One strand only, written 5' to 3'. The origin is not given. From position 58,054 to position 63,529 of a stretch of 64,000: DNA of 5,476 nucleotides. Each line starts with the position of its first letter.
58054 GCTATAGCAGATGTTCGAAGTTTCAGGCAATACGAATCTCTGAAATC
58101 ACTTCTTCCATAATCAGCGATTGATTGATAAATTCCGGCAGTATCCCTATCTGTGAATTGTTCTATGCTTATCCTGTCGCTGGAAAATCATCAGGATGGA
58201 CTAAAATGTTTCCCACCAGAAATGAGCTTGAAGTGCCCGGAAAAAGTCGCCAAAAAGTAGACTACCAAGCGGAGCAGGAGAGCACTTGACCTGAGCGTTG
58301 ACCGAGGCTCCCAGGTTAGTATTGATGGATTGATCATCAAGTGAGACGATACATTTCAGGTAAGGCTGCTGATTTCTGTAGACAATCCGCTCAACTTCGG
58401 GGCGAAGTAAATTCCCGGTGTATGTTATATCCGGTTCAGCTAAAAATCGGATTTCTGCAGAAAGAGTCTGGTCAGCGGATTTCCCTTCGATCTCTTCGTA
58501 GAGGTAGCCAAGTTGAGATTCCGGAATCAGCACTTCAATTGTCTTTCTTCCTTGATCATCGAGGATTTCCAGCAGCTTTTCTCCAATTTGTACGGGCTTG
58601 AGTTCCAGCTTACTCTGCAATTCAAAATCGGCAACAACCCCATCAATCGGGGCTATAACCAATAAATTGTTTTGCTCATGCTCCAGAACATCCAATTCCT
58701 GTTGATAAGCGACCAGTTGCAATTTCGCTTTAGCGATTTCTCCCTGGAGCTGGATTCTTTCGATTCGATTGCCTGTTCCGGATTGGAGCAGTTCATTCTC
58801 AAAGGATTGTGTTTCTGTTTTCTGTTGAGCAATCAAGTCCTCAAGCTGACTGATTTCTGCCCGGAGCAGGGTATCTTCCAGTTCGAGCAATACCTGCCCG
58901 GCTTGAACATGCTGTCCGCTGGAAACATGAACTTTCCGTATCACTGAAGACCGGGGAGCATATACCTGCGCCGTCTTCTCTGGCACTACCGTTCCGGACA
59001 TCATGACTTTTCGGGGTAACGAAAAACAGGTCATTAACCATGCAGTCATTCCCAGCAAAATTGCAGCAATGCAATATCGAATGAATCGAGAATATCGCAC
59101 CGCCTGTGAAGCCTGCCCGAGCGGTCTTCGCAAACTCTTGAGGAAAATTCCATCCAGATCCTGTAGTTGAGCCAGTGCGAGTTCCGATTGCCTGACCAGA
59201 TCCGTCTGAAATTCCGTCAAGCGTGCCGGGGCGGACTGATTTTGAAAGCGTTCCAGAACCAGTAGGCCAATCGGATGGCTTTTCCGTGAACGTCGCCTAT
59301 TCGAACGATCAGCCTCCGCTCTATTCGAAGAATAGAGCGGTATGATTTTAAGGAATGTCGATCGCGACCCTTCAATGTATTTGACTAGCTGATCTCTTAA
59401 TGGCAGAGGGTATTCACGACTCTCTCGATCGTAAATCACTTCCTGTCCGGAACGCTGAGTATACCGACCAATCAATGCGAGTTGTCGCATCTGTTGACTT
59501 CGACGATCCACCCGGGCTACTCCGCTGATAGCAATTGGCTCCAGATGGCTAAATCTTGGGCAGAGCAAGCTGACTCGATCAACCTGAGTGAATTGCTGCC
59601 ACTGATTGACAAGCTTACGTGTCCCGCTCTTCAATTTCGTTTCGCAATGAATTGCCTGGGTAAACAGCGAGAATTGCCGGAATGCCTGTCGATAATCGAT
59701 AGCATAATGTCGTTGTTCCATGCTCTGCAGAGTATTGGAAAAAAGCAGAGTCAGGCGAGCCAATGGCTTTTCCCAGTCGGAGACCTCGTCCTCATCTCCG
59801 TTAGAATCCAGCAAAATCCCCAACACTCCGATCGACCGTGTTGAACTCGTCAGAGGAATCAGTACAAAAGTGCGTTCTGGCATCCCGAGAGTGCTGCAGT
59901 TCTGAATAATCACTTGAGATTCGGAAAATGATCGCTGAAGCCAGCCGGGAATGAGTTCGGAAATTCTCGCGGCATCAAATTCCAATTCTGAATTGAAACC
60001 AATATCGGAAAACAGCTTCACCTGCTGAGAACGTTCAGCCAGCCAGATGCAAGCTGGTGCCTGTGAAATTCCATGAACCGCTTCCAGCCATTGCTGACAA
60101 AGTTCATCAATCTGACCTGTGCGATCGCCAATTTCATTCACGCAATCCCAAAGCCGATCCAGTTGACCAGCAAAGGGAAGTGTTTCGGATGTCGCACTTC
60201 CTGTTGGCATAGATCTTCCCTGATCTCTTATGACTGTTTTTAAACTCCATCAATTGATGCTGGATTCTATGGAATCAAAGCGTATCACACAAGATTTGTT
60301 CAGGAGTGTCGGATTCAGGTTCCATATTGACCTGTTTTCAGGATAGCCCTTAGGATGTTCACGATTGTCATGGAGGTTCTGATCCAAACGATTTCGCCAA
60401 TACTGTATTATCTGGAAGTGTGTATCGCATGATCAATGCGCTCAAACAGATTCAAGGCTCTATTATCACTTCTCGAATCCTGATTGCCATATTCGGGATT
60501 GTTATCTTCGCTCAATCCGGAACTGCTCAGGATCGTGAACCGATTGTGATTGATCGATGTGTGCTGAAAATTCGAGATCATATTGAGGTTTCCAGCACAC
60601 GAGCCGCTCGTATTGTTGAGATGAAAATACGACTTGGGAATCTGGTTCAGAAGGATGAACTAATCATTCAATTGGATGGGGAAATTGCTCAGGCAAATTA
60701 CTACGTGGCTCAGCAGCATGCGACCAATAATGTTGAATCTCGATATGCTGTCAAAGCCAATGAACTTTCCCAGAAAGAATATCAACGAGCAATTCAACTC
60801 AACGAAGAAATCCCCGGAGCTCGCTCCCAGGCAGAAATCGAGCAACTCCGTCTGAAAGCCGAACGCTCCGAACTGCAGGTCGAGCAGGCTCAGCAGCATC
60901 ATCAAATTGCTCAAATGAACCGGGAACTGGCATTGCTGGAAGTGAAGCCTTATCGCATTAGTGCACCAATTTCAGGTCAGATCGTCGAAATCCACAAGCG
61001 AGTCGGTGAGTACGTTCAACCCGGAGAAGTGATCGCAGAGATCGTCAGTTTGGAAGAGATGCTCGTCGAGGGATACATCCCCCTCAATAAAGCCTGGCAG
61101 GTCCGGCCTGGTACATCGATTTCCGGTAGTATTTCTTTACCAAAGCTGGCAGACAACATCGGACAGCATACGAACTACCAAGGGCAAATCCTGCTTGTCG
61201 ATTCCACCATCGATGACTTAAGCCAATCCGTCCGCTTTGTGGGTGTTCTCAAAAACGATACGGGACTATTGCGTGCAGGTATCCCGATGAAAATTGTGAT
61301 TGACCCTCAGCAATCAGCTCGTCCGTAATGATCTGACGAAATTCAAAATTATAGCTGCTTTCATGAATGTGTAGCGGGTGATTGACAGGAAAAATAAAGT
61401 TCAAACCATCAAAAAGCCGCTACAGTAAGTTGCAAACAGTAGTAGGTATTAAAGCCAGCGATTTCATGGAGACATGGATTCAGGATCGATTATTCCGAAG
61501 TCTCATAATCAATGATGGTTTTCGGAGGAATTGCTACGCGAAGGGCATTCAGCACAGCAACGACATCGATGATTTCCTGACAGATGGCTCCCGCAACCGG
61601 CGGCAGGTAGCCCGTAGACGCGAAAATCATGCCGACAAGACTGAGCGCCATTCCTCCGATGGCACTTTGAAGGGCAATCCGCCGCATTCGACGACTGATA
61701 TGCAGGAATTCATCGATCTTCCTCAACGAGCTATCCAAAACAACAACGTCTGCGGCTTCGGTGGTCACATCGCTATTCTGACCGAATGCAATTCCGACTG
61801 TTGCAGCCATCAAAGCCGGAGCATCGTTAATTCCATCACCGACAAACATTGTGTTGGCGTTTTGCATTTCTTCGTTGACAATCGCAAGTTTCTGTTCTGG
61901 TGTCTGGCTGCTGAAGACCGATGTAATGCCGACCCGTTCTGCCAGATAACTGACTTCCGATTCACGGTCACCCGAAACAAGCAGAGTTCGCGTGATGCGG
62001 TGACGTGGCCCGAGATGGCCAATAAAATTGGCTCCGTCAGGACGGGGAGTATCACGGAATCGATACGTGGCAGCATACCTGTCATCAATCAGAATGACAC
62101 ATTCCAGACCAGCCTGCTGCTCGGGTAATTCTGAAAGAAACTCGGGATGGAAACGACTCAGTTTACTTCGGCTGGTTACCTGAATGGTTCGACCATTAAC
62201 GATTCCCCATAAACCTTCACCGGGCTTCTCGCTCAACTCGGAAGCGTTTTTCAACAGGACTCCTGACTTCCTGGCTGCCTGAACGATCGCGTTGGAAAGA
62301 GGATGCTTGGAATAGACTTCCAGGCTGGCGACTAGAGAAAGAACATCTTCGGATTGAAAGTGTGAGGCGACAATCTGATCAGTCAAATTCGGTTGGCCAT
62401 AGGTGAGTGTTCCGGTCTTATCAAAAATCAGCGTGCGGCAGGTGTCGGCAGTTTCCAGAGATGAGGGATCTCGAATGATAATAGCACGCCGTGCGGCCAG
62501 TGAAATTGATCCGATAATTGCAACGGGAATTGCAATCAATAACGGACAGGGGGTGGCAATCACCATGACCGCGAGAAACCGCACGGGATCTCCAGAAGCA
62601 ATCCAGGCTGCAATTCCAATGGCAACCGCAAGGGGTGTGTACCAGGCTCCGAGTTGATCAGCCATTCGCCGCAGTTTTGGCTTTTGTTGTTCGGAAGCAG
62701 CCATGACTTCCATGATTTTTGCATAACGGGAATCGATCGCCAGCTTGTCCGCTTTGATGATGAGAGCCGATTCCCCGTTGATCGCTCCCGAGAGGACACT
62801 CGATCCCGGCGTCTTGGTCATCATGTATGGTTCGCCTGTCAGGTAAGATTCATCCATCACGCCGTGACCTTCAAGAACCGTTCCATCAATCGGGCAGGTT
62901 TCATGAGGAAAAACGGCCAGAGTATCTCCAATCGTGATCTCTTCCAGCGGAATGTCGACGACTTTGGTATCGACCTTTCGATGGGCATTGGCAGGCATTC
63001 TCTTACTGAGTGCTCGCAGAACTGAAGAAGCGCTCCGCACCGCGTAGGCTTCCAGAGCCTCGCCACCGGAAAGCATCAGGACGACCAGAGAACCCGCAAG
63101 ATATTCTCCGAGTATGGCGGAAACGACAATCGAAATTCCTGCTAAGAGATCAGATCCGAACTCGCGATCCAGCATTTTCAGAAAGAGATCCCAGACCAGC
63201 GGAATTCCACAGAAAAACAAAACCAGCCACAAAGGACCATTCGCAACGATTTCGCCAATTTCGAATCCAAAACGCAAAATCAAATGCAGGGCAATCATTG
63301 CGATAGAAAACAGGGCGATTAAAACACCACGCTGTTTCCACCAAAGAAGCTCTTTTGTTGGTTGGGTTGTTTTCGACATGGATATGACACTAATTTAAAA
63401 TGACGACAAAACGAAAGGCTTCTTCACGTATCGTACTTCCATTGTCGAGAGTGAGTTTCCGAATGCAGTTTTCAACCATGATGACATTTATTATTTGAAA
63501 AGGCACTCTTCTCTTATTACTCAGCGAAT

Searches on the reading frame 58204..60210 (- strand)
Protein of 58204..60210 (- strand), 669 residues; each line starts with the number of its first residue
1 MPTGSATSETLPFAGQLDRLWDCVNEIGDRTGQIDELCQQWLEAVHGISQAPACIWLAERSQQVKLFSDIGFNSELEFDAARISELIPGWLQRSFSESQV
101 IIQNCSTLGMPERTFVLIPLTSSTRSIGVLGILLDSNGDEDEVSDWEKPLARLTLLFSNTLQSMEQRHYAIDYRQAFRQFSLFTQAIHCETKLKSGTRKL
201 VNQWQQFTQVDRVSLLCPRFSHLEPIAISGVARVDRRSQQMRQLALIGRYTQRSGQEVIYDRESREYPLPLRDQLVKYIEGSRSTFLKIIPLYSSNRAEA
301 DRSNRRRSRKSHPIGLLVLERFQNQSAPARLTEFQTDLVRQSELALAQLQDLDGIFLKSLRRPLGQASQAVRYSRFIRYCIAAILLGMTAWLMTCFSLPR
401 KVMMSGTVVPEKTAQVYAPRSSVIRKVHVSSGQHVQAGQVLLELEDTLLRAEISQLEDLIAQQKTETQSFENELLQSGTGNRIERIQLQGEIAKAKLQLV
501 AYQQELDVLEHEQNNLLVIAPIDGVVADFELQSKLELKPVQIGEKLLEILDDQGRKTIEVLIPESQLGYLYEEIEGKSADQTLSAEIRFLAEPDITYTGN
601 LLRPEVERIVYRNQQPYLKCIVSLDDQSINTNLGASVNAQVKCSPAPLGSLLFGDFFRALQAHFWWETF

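Call 9: search_protein_families(library=pfam, proteins=[window:58204-60210:-], max_evalue=0.001)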
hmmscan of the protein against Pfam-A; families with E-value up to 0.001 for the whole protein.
window:58204-60210:- (669 aa): 3 families
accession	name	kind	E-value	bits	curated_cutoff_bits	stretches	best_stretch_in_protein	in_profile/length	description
PF13437.12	HlyD_3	-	2.6e-11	44.6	22.2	1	519-587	3-73/106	HlyD family secretion protein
PF13533.13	Biotin_lipoyl_2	-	4.2e-06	26.9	29.8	1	419-445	6-32/32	Biotin-lipoyl like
PF16576.10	HlyD_D23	-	7.4e-06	25.8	30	1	400-570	4-159/214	Barrel-sandwich domain of CusB or HlyD membrane-fusion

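Call 72: search_protein_families(library=ncbifam, proteins=[window:58204-60210:-], max_evalue=0.001)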
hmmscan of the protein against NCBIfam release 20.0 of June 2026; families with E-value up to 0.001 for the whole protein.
window:58204-60210:- (669 aa): 8 families
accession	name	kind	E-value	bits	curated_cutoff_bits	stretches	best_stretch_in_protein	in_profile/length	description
TIGR01843.1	type_I_hlyD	subfamily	3.2e-16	59.3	208.65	1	373-468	3-98/422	HlyD family type I secretion periplasmic adaptor subunit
TIGR01730.1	RND_mfp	subfamily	1.3e-15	57.2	94.9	1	403-581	16-189/322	efflux RND transporter periplasmic adaptor subunit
TIGR03794.1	NHLM_micro_HlyD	equivalog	5.7e-05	22.2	156.2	1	381-472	26-120/421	NHLP bacteriocin system secretion protein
TIGR00998.1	8a0101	subfamily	8.6e-05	21.6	390.8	0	409-499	38-126/334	EmrA/EmrK family multidrug efflux transporter periplasmic adaptor subunit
TIGR02971.1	heterocyst_DevB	subfamily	0.00014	21.4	129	0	403-464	2-70/327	ABC exporter membrane fusion protein, DevB family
NF000272.2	OqxA_adapt_sub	exception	0.00027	20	835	1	415-526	69-186/391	multidrug efflux RND transporter periplasmic adaptor subunit OqxA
NF045904.1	RND-peri-MexE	equivalog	0.00029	19.8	714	1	414-530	64-186/390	multidrug efflux RND transporter periplasmic adaptor subunit MexE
TIGR01000.1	bacteriocin_acc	subfamily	0.00049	19.1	258.85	0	372-472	16-122/457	bacteriocin secretion accessory protein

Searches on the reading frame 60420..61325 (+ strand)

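Call 9: search_protein_families(library=pfam, proteins=[window:60420-61325:+], max_evalue=0.001)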
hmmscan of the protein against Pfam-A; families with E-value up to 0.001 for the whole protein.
window:60420-61325:+ (302 aa): 4 families
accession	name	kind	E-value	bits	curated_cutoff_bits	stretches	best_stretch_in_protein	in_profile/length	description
PF16576.10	HlyD_D23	-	7.1e-14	52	30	1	56-287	21-211/214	Barrel-sandwich domain of CusB or HlyD membrane-fusion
PF13437.12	HlyD_3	-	7.2e-14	52.9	22.2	1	180-280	2-96/106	HlyD family secretion protein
PF13533.13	Biotin_lipoyl_2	-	1.7e-06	28.1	29.8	1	180-208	3-31/32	Biotin-lipoyl like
PF00364.28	Biotin_lipoyl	-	3.3e-05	24.1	22.1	0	179-208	44-73/73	Biotin-requiring enzyme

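Call 72: search_protein_families(library=ncbifam, proteins=[window:60420-61325:+], max_evalue=0.001)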
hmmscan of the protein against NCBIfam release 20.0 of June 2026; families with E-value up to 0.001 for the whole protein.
window:60420-61325:+ (302 aa): 13 families
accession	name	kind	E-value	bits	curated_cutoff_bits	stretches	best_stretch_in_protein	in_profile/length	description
TIGR01730.1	RND_mfp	subfamily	7.5e-25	87.6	94.9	1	52-296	24-246/322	efflux RND transporter periplasmic adaptor subunit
TIGR00999.1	8a0102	subfamily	1e-14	54.4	319.3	1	73-292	1-199/271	CzcB/NccB family metal efflux transporter periplasmic adaptor subunit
TIGR00998.1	8a0101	subfamily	3.8e-09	35.9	390.8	1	145-235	170-262/334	EmrA/EmrK family multidrug efflux transporter periplasmic adaptor subunit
NF007850.1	PRK10559.1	equivalog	7.2e-09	35.2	400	1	63-235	49-205/303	p-hydroxybenzoic acid efflux pump subunit AaeA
TIGR03794.1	NHLM_micro_HlyD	equivalog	1.3e-07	31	156.2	1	99-234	177-314/421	NHLP bacteriocin system secretion protein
NF007785.0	PRK10476.1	equivalog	7.5e-07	28.3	376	0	140-233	168-264/347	multidrug transporter subunit MdtN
NF008606.0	PRK11578.1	equivalog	1.7e-06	27.4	342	1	55-285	62-289/371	macrolide transporter subunit MacA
NF008814.0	PRK11854.1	equivalog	3.3e-06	25.8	722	1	54-210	43-180/637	pyruvate dehydrogenase complex dihydrolipoyllysine-residue acetyltransferase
TIGR02971.1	heterocyst_DevB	subfamily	8.4e-06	25.4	129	1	119-215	149-241/327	ABC exporter membrane fusion protein, DevB family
NF002939.0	PRK03598.1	equivalog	0.00026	20.3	393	1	87-235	108-262/332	secretion protein HlyD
NF010643.0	PRK14040.1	subfamily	0.00031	19.4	892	1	66-225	422-571/595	oxaloacetate decarboxylase subunit alpha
TIGR01348.1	PDHac_trf_long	equivalog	0.00035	19.3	552.1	0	54-205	42-188/587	dihydrolipoyllysine-residue acetyltransferase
TIGR01843.1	type_I_hlyD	subfamily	0.0004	19.5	208.65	0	179-232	272-327/422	HlyD family type I secretion periplasmic adaptor subunit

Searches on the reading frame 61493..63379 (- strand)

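Call 9: search_protein_families(library=pfam, proteins=[window:61493-63379:-], max_evalue=0.001)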
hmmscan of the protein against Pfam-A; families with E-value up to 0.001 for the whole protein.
window:61493-63379:- (629 aa): 2 families
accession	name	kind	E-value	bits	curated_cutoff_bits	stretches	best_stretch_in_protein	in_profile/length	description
PF00122.25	E1-E2_ATPase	-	5.1e-39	134.1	28.1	1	128-298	3-181/181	E1-E2 ATPase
PF00702.32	Hydrolase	-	2.3e-21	77.5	26.4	1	315-526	2-190/191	haloacid dehalogenase-like hydrolase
